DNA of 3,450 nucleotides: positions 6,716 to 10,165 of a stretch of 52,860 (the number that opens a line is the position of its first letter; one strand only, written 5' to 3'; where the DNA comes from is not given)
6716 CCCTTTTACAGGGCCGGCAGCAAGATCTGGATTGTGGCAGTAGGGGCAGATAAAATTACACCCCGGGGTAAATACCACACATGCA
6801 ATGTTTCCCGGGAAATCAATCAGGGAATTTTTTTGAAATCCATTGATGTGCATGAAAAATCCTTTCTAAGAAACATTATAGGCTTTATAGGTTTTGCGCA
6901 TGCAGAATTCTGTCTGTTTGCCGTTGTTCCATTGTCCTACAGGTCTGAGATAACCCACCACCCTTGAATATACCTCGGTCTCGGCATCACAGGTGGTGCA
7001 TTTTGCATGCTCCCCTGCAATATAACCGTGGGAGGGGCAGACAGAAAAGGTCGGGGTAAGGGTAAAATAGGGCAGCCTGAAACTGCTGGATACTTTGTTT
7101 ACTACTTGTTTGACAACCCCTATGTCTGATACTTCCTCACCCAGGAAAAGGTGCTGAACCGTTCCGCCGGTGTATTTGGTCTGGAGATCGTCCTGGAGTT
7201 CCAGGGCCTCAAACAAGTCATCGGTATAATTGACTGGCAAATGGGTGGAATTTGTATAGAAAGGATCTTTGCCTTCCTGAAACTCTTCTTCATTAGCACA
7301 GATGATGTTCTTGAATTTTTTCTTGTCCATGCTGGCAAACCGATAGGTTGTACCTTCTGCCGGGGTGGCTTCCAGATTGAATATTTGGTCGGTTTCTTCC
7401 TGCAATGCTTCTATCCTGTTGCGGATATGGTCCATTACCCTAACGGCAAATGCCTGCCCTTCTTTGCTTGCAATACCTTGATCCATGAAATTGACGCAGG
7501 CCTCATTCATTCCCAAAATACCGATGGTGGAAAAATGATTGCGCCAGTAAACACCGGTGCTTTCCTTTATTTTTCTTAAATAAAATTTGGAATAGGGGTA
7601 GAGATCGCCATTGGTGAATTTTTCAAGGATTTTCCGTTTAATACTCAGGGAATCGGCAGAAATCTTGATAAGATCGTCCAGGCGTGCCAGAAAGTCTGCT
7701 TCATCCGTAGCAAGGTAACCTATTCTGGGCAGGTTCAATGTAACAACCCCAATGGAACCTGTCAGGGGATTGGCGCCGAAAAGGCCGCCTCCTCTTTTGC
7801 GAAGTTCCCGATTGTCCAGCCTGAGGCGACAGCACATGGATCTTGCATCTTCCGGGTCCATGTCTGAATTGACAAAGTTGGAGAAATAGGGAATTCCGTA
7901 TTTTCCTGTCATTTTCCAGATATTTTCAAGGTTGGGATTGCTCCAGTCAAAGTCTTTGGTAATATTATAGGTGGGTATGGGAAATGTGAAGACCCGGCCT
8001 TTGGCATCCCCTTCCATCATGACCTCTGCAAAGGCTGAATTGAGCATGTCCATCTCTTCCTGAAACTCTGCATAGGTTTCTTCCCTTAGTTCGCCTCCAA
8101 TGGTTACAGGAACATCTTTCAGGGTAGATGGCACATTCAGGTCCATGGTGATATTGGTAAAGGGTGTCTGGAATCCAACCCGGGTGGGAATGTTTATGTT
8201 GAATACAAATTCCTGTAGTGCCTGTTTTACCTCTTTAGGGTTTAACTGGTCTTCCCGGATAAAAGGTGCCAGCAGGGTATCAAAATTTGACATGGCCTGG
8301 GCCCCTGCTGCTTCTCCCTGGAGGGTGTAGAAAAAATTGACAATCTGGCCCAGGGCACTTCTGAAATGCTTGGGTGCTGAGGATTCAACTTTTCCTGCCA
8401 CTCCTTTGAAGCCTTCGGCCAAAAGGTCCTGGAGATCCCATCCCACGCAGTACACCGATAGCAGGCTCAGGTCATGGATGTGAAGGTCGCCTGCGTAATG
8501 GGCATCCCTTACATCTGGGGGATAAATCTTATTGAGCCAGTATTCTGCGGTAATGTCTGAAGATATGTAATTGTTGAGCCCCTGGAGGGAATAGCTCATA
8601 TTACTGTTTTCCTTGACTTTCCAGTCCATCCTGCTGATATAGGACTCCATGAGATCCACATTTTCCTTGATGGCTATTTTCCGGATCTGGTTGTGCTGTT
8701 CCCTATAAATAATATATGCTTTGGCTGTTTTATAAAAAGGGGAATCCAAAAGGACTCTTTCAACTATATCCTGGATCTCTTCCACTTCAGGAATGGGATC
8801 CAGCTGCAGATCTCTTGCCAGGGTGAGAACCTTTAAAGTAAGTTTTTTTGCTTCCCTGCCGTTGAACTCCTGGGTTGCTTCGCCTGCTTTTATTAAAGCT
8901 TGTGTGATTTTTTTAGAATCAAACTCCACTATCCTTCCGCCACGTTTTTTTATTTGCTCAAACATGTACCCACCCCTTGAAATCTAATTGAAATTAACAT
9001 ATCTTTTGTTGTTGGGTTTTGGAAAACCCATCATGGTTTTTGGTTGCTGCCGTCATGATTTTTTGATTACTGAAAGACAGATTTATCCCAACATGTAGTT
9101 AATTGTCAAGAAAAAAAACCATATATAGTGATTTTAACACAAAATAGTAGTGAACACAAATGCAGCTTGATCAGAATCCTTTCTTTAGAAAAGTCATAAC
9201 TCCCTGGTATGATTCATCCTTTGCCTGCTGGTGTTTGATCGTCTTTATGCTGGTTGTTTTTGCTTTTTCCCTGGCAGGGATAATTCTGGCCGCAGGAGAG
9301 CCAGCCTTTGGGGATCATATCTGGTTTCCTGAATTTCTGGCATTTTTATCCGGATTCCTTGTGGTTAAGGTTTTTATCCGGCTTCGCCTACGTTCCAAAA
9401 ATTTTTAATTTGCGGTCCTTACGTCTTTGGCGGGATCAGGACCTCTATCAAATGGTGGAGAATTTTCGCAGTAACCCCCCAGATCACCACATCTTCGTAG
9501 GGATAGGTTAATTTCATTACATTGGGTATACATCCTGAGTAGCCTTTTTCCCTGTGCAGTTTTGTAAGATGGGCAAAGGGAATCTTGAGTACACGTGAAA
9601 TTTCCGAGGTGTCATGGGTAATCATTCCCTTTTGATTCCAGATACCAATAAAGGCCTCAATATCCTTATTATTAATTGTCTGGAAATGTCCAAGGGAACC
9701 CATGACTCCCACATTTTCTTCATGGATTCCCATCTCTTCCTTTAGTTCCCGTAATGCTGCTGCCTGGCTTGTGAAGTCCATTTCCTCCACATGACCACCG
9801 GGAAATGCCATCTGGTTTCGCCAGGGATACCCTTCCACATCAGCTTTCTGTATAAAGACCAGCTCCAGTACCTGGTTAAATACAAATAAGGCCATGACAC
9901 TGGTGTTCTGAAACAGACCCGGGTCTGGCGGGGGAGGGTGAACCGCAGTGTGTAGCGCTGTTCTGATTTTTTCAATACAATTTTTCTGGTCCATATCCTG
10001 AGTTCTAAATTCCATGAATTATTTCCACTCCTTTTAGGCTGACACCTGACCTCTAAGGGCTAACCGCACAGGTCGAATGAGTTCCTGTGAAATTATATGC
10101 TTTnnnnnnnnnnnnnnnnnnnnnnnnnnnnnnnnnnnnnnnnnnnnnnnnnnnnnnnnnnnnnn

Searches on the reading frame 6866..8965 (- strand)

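Call 3: search_protein_families(library=pfam, proteins=[window:6866-8965:-], max_evalue=0.01)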
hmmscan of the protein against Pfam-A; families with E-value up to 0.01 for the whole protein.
window:6866-8965:- (699 aa): 2 families
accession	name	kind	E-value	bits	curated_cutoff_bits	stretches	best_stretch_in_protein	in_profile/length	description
PF13597.11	NRDD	-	1.2e-199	665.1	26.2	1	119-693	1-562/562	Anaerobic ribonucleoside-triphosphate reductase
PF03477.21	ATP-cone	-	4.2e-21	75.7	25.8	1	4-92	2-87/88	ATP cone domain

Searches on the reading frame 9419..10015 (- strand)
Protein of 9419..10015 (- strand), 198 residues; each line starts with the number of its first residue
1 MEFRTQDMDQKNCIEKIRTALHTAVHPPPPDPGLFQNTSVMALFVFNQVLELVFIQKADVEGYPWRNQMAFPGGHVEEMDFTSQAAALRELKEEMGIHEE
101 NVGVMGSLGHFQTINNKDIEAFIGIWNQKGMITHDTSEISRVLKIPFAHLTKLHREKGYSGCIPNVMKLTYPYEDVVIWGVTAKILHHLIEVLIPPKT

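Call 3: search_protein_families(library=pfam, proteins=[window:9419-10015:-], max_evalue=0.01)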
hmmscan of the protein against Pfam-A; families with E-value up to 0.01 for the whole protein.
window:9419-10015:- (198 aa): 2 families
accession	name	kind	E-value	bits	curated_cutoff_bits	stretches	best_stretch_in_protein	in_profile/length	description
PF00293.34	NUDIX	-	4.4e-13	49.8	21.1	1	39-119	5-80/134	NUDIX domain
PF22327.2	Nudt16-like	-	0.0019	18.6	27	1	69-105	35-71/161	U8 snoRNA-decapping enzyme-like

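Call 4: search_protein_families(library=ncbifam, proteins=[window:9419-10015:-], max_evalue=0.01)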
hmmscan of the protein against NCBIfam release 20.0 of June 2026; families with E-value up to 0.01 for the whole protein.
window:9419-10015:- (198 aa): 10 families
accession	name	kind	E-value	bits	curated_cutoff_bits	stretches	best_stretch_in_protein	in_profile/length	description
NF007980.0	PRK10707.1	equivalog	1.7e-17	63.7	134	1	67-189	60-184/192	CoA pyrophosphatase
NF008044.0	PRK10776.1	equivalog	2.1e-06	27.7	148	1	53-110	18-73/130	8-oxo-dGTP diphosphatase MutT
TIGR00586.1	mutt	equivalog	4.9e-06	26.6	97.9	1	53-125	19-87/129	8-oxo-dGTP diphosphatase MutT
NF006530.0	PRK08999.1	equivalog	3.9e-05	22.9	245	1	64-102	30-67/315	Nudix family hydrolase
TIGR02705.1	nudix_YtkD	equivalog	0.00016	21.3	154.4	1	69-106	47-83/156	RNA deprotection pyrophosphohydrolase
NF008736.0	PRK11762.1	equivalog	0.00049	19.7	169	1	67-156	74-162/186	ADP compounds hydrolase NudE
NF050029.2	TransRepNtr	equivalog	0.00091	18.8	400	1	40-109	25-93/245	ADPR responsive transcriptional repressor NtrR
NF007834.0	PRK10546.1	equivalog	0.0023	17.7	156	1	70-101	33-63/135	pyrimidine (deoxy)nucleoside triphosphate diphosphatase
NF001937.0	PRK00714.1-4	equivalog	0.0024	17.5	139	1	67-107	31-70/161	RNA pyrophosphohydrolase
NF003787.0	PRK05379.1-4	equivalog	0.0034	16.4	449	1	62-114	228-279/346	bifunctional nicotinamide-nucleotide adenylyltransferase/Nudix hydroxylase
